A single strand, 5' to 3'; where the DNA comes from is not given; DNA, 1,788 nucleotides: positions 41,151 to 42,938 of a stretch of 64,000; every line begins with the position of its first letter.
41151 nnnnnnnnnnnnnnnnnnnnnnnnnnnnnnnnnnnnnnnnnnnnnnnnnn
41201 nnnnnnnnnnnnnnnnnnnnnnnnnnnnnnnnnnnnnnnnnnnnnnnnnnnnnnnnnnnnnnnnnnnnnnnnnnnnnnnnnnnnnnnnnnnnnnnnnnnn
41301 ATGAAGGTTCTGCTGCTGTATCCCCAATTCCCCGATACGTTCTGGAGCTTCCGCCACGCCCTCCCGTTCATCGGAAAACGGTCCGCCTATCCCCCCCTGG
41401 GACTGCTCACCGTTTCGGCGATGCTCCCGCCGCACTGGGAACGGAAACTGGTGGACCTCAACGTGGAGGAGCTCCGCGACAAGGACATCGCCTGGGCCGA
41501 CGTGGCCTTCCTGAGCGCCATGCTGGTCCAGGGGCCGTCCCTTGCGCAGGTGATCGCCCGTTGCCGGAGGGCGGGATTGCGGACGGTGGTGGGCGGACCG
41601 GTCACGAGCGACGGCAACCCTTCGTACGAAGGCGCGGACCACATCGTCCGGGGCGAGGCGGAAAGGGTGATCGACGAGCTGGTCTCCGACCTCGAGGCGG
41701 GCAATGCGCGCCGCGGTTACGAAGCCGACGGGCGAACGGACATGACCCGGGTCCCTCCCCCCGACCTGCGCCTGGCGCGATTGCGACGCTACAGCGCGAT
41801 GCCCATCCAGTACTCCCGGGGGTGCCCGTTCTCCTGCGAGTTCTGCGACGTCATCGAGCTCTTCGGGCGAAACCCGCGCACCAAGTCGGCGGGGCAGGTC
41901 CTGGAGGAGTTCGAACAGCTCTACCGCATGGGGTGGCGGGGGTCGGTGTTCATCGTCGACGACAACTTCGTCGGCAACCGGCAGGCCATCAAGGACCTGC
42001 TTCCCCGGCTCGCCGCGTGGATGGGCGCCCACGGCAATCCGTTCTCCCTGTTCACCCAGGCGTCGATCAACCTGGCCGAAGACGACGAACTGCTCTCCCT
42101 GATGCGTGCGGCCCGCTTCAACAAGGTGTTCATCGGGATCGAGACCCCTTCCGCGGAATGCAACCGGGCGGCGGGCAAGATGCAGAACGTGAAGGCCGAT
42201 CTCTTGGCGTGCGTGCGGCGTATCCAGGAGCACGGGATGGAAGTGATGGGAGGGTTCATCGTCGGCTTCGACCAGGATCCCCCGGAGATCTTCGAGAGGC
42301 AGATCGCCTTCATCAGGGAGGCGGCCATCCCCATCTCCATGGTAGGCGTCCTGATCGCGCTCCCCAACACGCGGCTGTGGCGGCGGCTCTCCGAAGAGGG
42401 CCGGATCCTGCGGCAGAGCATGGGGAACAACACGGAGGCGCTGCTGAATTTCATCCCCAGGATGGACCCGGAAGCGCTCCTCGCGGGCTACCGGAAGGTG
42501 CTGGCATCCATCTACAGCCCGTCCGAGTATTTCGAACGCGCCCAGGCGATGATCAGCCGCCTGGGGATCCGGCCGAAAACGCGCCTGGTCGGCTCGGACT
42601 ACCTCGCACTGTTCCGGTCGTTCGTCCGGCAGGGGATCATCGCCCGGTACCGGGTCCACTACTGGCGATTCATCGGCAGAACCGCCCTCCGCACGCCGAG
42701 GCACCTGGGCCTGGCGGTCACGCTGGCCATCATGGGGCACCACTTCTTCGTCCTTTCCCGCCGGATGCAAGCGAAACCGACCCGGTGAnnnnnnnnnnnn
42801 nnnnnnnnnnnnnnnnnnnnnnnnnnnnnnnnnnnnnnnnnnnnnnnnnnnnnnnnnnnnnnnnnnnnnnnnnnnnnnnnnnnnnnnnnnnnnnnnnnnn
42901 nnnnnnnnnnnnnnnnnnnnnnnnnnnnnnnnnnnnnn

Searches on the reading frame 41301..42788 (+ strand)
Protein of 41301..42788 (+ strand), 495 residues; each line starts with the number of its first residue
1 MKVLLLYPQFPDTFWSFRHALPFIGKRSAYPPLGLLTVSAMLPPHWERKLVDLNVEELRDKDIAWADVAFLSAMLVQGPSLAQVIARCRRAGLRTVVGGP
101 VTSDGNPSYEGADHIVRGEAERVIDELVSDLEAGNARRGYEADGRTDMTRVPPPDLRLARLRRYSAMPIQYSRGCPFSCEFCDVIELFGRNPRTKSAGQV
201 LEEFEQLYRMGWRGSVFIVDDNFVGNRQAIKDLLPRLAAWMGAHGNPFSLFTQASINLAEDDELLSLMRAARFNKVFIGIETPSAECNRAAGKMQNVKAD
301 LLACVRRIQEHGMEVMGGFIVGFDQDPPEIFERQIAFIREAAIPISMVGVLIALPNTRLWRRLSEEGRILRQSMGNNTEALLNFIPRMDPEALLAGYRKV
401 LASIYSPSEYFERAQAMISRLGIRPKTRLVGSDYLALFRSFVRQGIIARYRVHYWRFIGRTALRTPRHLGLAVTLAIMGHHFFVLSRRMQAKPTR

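Call 5: search_protein_families(library=pfam, proteins=[window:41301-42788:+], max_evalue=0.01)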
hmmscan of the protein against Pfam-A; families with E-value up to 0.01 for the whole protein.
window:41301-42788:+ (495 aa): 3 families
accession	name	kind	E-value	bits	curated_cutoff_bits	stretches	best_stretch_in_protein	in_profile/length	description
PF13282.11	DUF4070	-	1.4e-36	126.1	22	1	357-491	1-140/144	Domain of unknown function (DUF4070)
PF04055.27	Radical_SAM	-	7.6e-16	59.2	29.5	1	170-332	2-160/166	Radical SAM superfamily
PF02310.24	B12-binding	-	1.2e-08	35.2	32.1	1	30-127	12-120/121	B12 binding domain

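Call 9: find_homologous_proteins(query=window:41301-42788:+)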
Query window:41301-42788:+ (495 aa): 8000 proteins with E <= 0.001 among 8000 candidates; the best 120 are listed.
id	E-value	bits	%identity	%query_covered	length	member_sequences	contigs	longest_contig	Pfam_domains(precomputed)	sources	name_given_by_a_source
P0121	2.6e-298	1008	88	100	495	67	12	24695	PF04055.28,PF13282.12,PF02310.25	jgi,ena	-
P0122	6.1e-298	1007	89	100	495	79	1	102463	PF04055.28,PF13282.12,PF02310.25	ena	-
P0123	3.6e-289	978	85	100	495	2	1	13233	PF04055.28,PF13282.12,PF02310.25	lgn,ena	-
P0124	7.0e-289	977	85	100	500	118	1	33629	PF04055.28,PF13282.12,PF02310.25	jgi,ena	-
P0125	3.8e-287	971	86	99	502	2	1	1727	PF04055.28,PF13282.12,PF02310.25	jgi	-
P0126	7.2e-287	970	85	100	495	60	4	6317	PF04055.28,PF13282.12,PF02310.25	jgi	jgi:radical SAM superfamily enzyme YgiQ (UPF0313 family)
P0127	4.8e-285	964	85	100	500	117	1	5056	PF04055.28,PF13282.12,PF02310.25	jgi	-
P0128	1.9e-283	959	84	100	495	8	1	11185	PF04055.28,PF13282.12,PF02310.25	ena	-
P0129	2.0e-283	959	83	100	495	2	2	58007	PF04055.28,PF13282.12,PF02310.25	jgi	jgi:radical SAM superfamily enzyme YgiQ (UPF0313 family)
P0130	5.8e-282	954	84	99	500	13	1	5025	PF04055.28,PF13282.12,PF02310.25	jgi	jgi:radical SAM superfamily enzyme YgiQ (UPF0313 family)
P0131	3.9e-281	951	84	99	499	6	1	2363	PF04055.28,PF13282.12,PF02310.25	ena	-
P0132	6.1e-281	950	83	100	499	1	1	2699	PF04055.28,PF13282.12,PF02310.25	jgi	-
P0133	1.3e-280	949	83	100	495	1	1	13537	PF04055.28,PF13282.12,PF02310.25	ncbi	-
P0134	2.5e-280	948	82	100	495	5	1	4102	PF04055.28,PF13282.12,PF02310.25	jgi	jgi:radical SAM superfamily enzyme YgiQ (UPF0313 family)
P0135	2.5e-279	945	82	100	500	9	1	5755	PF04055.28,PF13282.12,PF02310.25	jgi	jgi:radical SAM superfamily enzyme YgiQ (UPF0313 family)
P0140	4.4e-277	938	82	100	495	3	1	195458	PF04055.28,PF13282.12,PF02310.25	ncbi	-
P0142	1.2e-276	936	81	100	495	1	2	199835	PF04055.28,PF13282.12,PF02310.25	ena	-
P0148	1.9e-273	926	80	100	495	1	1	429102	PF04055.28,PF13282.12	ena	-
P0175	8.7e-253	858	76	100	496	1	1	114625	PF04055.28,PF13282.12,PF02310.25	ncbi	-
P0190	7.2e-243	825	72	99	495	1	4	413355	PF04055.28,PF13282.12,PF02310.25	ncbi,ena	-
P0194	2.2e-239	813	72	99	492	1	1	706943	PF04055.28,PF13282.12,PF02310.25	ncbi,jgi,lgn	ncbi:MAG TPA: DUF4070 domain-containing protein [Candidatus Deferrimicrobiaceae bacterium]|jgi:radic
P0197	3.3e-235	800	71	99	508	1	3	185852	PF04055.28,PF13282.12,PF02310.25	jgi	jgi:radical SAM superfamily enzyme YgiQ (UPF0313 family)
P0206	3.1e-210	717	63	98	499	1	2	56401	PF04055.28,PF13282.12,PF02310.25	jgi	jgi:radical SAM superfamily enzyme YgiQ (UPF0313 family)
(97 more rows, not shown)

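Call 10: search_protein_families(library=ncbifam, proteins=[window:41301-42788:+], max_evalue=0.01)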
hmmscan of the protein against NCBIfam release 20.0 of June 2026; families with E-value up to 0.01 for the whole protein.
window:41301-42788:+ (495 aa): 20 families
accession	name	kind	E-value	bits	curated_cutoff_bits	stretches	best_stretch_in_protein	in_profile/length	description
TIGR04014.1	B12_SAM_MJ_0865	equivalog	5e-21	75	360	1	70-362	43-357/434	methyl-coenzyme M reductase glutamine C-methyltransferase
TIGR04013.1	B12_SAM_MJ_1487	hypoth_equivalog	4.8e-19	68.5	251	1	54-361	34-355/382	TIGR04013 family B12-binding domain/radical SAM domain-containing protein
TIGR04479.1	bcpD_PhpK_rSAM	subfamily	1.7e-18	66.3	600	1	167-342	242-410/504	PhpK family radical SAM P-methyltransferase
TIGR02026.1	BchE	equivalog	6.8e-18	64.8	481.35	1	113-405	117-428/497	magnesium-protoporphyrin IX monomethyl ester anaerobic oxidative cyclase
TIGR04072.2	rSAM_ladder_B12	equivalog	8.5e-17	60.9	360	1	83-422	88-432/443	lipid biosynthesis B12-binding/radical SAM protein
NF050148.1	rSAM_ApyD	equivalog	1.6e-13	50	750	1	166-329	199-354/645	RiPP biosynthesis radical SAM protein ApyD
TIGR03471.1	HpnJ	equivalog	2.2e-12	46.7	577.6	1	169-437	200-466/472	hopanoid biosynthesis associated radical SAM protein HpnJ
TIGR04367.1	HpnR_B12_rSAM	equivalog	6.5e-11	41.4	650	1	167-364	187-374/490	hopanoid C-3 methylase HpnR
NF045585.1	rSAM_slr0320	equivalog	3.3e-10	39.1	775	1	168-316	237-382/511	photosystem II high light acclimation radical SAM protein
TIGR04295.1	B12_rSAM_oligo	hypoth_equivalog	1.3e-09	37.2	400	1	169-289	203-310/422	TIGR04295 family B12-binding domain-containing radical SAM protein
TIGR03975.1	rSAM_ocin_1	subfamily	9.9e-09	34.2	281.85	1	110-339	180-428/606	RiPP maturation radical SAM C-methyltransferase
NF038361.1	rSAM_Sden_1168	equivalog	2.6e-07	29.6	575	1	165-369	281-479/560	Sden_1168 family B12-binding radical SAM P-methyltransferase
NF040542.1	rSAM_RCCLKC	equivalog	6e-06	25.7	450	1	170-321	184-330/423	arsinothricin biosynthesis radical SAM protein ArsL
NF033070.1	rSAM_AprD4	equivalog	3.4e-05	22.9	500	1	168-369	198-396/456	AprD4 family radical SAM diol-dehydratase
TIGR01125.1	TIGR01125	equivalog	0.00017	20.8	356.95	1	169-343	140-318/432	30S ribosomal protein S12 methylthiotransferase RimO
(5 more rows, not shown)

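Call 11: search_solved_structures(query=window:41301-42788:+, max_evalue=0.01)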
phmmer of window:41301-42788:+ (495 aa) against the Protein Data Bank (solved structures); distinct sequences matched with E-value up to 0.01: 1.
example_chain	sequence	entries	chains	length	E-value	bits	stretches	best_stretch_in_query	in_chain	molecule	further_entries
9ccb_A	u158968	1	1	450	1.9e-13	53.3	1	54-360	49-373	Radical SAM core domain-containing protein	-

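Call 15: find_encoding_contigs(protein=P0122, flank=6000, max_places=3)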
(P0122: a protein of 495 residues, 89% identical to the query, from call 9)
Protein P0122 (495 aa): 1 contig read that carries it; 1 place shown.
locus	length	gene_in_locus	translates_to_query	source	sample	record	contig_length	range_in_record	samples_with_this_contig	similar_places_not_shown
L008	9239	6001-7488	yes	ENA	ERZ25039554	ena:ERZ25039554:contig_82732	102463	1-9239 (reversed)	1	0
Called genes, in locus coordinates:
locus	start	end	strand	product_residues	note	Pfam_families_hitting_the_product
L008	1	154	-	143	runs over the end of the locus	PF11903:ParD_like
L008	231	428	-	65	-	PF07929:PRiA4_ORF3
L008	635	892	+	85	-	PF04221:RelB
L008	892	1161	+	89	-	PF15738:YafQ_toxin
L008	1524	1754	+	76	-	-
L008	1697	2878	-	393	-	PF13173:AAA_14, PF13635:DUF4143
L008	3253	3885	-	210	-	PF13489:Methyltransf_23, PF05724:TPMT, PF03848:TehB, PF13847:Methyltransf_31, PF08241:Methyltransf_11, PF08242:Methyltransf_12, PF13649:Methyltransf_25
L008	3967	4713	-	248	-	PF02596:DUF169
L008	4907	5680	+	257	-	PF12838:Fer4_7 (weak), PF13484:Fer4_16 (weak)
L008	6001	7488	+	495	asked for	PF02310:B12-binding, PF04055:Radical_SAM, PF13282:DUF4070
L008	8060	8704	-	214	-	PF08238:Sel1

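Call 16: find_encoding_contigs(protein=P0194, flank=6000, max_places=3)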
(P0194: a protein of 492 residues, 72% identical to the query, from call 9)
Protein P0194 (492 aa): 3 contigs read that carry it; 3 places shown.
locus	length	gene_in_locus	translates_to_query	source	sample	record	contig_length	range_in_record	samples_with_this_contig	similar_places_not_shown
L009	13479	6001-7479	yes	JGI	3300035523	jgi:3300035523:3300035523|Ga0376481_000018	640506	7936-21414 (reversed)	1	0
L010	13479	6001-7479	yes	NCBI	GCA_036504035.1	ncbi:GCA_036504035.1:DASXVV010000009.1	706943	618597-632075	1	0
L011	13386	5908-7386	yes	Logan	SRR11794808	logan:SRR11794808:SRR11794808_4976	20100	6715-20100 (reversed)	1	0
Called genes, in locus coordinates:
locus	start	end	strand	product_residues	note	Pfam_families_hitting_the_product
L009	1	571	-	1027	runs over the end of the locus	PF00873:ACR_tran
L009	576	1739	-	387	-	PF25944:Beta-barrel_RND, PF25954:Beta-barrel_RND_2, PF25975:CzcB_C (faint), PF25989:YknX_C (weak)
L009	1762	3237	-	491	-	PF02321:OEP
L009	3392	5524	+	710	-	PF01433:Peptidase_M1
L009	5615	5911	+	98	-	-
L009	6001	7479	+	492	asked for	PF02310:B12-binding, PF04055:Radical_SAM, PF13282:DUF4070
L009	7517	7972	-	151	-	-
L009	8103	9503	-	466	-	PF18998:Flg_new_2 (weak)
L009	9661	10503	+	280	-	PF01872:RibD_C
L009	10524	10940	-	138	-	-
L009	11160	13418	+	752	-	PF12796:Ank_2, PF13637:Ank_4 (weak), PF12796:Ank_2 (weak), PF12796:Ank_2, PF13857:Ank_5, PF12796:Ank_2, PF13857:Ank_5, PF12796:Ank_2, +5 more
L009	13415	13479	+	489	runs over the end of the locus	-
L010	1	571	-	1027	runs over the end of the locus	PF00873:ACR_tran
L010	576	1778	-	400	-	PF25944:Beta-barrel_RND, PF25954:Beta-barrel_RND_2, PF25975:CzcB_C (faint), PF25989:YknX_C (weak)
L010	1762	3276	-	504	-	PF02321:OEP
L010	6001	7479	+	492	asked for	PF02310:B12-binding, PF04055:Radical_SAM, PF13282:DUF4070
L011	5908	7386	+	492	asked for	PF02310:B12-binding, PF04055:Radical_SAM, PF13282:DUF4070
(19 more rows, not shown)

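Call 17: find_encoding_contigs(protein=P0148, flank=6000, max_places=3)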
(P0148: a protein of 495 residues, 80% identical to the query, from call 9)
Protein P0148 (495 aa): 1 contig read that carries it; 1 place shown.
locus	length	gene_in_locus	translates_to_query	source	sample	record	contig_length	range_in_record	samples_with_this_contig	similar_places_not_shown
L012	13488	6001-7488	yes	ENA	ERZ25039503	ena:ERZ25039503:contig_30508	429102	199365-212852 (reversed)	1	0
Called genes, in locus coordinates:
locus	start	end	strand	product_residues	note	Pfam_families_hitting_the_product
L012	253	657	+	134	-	PF20380:DUF6675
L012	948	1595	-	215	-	-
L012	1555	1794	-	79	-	-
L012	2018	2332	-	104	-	PF04972:BON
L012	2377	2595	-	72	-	-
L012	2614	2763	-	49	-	PF18919:DUF5670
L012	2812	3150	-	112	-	-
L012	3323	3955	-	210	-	PF00072:Response_reg, PF00196:GerE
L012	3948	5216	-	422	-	PF00989:PAS (weak), PF13188:PAS_8, PF08448:PAS_4 (weak), PF13426:PAS_9, PF07730:HisKA_3, PF02518:HATPase_c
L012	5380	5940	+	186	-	PF04542:Sigma70_r2, PF08281:Sigma70_r4_2, PF04545:Sigma70_r4 (weak)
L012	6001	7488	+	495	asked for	PF04055:Radical_SAM, PF13282:DUF4070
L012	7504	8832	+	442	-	PF03631:Virul_fac_BrkB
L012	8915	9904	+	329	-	PF01547:SBP_bac_1, PF13416:SBP_bac_8, PF13531:SBP_bac_11, PF13343:SBP_bac_6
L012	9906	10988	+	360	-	PF00005:ABC_tran, PF13304:AAA_21 (faint), PF08402:TOBE_2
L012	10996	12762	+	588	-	PF00528:BPD_transp_1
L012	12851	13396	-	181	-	-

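Call 36: find_encoding_contigs(protein=P0140, flank=5000, max_places=2)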
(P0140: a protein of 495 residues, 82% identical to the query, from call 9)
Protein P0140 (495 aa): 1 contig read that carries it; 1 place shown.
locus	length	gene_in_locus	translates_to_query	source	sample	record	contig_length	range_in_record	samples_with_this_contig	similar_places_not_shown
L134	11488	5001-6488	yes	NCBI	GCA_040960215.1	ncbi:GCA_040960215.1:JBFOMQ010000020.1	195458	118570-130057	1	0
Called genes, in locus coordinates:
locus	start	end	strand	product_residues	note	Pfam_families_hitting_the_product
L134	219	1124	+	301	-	PF00126:HTH_1, PF03466:LysR_substrate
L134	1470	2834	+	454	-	PF00270:DEAD, PF04851:ResIII (weak), PF00271:Helicase_C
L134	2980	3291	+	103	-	PF22976:RRM_10 (faint), PF00076:RRM_1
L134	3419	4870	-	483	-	PF05170:AsmA, PF05359:DUF748, PF13116:YhdP, PF05170:AsmA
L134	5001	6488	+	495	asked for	PF02310:B12-binding, PF04055:Radical_SAM, PF13282:DUF4070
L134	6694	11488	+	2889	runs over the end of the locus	PF10091:Glycoamylase, PF06165:GH94_b-supersand, PF17167:Glyco_hydro_94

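Call 37: find_encoding_contigs(protein=P0190, flank=5000, max_places=2)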
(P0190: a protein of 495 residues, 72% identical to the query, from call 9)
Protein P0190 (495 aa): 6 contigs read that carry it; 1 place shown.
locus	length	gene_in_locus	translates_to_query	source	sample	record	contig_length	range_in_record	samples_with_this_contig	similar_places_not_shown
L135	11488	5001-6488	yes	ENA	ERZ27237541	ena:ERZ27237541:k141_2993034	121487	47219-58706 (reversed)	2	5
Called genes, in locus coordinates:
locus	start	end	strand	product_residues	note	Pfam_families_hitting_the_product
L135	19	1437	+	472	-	PF00501:AMP-binding (weak)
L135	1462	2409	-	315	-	PF00248:Aldo_ket_red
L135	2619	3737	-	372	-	PF00291:PALP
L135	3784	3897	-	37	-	-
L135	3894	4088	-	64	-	PF06348:DUF1059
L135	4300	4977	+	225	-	PF01569:PAP2, PF14360:PAP2_C (weak)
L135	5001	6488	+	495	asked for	PF02310:B12-binding, PF04055:Radical_SAM, PF13282:DUF4070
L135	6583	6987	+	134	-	PF22478:DUF6982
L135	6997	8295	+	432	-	PF25371:DUF7884 (weak), PF02353:CMAS, PF13489:Methyltransf_23, PF13847:Methyltransf_31, PF08241:Methyltransf_11, PF08242:Methyltransf_12, PF13649:Methyltransf_25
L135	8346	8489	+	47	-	-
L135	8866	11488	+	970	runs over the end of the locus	PF05345:He_PIG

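Call 38: find_encoding_contigs(protein=P0206, flank=5000, max_places=2)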
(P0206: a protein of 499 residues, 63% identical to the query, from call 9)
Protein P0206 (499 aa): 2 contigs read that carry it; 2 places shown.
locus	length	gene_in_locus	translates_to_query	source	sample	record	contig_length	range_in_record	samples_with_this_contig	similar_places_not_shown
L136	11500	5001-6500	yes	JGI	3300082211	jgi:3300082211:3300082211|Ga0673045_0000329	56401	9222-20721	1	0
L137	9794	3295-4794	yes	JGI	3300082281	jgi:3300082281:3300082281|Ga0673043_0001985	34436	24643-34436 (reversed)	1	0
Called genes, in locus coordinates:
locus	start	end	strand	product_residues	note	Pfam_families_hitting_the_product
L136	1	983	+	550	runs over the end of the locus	PF01425:Amidase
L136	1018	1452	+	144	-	PF06541:ABC_trans_CmpB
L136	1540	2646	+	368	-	PF01408:GFO_IDH_MocA, PF22725:GFO_IDH_MocA_C3, PF02894:GFO_IDH_MocA_C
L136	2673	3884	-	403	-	PF03600:CitMHS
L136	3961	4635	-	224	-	-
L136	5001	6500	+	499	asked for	PF02310:B12-binding, PF04055:Radical_SAM, PF13282:DUF4070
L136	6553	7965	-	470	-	PF00672:HAMP, PF00512:HisKA, PF02518:HATPase_c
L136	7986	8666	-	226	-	PF00072:Response_reg, PF00486:Trans_reg_C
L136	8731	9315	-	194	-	PF00025:Arf (weak)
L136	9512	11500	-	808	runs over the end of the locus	PF05345:He_PIG, PF01011:PQQ, PF13360:PQQ_2, PF25292:Beta-prop_CGLA (faint), PF13570:Beta-prop_ACSF4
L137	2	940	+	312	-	?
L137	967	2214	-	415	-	PF03600:CitMHS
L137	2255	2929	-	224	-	-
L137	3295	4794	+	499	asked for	PF02310:B12-binding, PF04055:Radical_SAM, PF13282:DUF4070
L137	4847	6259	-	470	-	PF00672:HAMP, PF00512:HisKA, PF02518:HATPase_c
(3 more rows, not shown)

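Call 59: search_solved_structures(query=A4, max_evalue=0.001)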
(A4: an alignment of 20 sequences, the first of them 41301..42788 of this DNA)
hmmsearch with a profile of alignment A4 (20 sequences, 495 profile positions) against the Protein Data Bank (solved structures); distinct sequences matched with E-value up to 0.001: 3.
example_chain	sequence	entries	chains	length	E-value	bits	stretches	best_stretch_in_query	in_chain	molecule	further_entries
9ccb_A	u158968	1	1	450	9.2e-13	50.8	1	61-357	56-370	Radical SAM core domain-containing protein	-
5ul2_A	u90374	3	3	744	1.4e-06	30.4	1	148-327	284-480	OxsB protein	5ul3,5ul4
6fd2_B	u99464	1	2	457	8.7e-05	24.5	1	164-360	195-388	Putative apramycin biosynthetic oxidoreductase 4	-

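Call 65: find_encoding_contigs(protein=P0142, flank=5000, max_places=2)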
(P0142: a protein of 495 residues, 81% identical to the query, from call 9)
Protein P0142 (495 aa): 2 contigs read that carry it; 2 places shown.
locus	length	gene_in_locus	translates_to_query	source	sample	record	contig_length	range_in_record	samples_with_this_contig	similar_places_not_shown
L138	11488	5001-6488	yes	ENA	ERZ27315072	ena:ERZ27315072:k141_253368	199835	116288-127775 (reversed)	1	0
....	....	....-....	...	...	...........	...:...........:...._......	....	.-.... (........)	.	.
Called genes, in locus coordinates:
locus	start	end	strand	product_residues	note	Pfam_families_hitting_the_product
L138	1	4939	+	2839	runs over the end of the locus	PF10091:Glycoamylase, PF06165:GH94_b-supersand, PF17167:Glyco_hydro_94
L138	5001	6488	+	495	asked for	PF02310:B12-binding, PF04055:Radical_SAM, PF13282:DUF4070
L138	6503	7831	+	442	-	PF03631:Virul_fac_BrkB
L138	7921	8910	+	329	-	PF01547:SBP_bac_1, PF13416:SBP_bac_8, PF13531:SBP_bac_11, PF13343:SBP_bac_6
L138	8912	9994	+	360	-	PF00005:ABC_tran, PF13304:AAA_21 (faint), PF08402:TOBE_2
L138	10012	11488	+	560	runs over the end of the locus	PF00528:BPD_transp_1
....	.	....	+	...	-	?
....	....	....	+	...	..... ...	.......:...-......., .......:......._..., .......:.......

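Call 66: find_encoding_contigs(protein=P0175, flank=5000, max_places=2)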
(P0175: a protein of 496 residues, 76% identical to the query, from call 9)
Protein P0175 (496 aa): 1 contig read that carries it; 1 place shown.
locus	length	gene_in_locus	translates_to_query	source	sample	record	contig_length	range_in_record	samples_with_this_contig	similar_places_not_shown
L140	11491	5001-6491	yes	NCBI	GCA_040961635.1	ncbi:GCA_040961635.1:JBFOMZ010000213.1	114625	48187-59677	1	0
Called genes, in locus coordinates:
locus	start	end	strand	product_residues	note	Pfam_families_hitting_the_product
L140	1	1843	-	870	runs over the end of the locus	PF00270:DEAD, PF00271:Helicase_C, PF04408:WHD_HA2 (weak), PF08482:HrpB_C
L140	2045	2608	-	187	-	-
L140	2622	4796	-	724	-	-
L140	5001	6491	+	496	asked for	PF02310:B12-binding, PF04055:Radical_SAM, PF13282:DUF4070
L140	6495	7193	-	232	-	-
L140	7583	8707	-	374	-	PF00266:Aminotran_5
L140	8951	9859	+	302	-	PF02678:Pirin, PF05726:Pirin_C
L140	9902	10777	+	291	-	PF00850:Hist_deacetyl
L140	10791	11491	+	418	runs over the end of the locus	PF01569:PAP2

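Call 67: find_encoding_contigs(protein=P0197, flank=5000, max_places=2)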
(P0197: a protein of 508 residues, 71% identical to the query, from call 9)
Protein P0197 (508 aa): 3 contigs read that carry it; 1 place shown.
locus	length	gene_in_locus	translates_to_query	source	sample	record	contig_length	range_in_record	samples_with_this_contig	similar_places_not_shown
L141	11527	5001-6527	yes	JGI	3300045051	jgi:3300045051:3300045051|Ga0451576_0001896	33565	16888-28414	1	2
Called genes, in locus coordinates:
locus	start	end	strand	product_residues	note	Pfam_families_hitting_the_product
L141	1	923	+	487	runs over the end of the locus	PF16656:Pur_ac_phosph_N (faint)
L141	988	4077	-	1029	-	PF07690:MFS_1, PF01564:Spermine_synth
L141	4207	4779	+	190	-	PF06736:TMEM175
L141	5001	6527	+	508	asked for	PF02310:B12-binding, PF04055:Radical_SAM, PF13282:DUF4070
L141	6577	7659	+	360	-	PF03061:4HBT (weak)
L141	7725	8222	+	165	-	PF06983:3-dmu-9_3-mt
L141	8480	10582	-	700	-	-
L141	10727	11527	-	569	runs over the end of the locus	PF00515:TPR_1, PF07719:TPR_2 (weak), PF13414:TPR_11, PF13424:TPR_12, PF13428:TPR_14 (weak), PF13432:TPR_16, PF14559:TPR_19, PF00515:TPR_1 (weak), +10 more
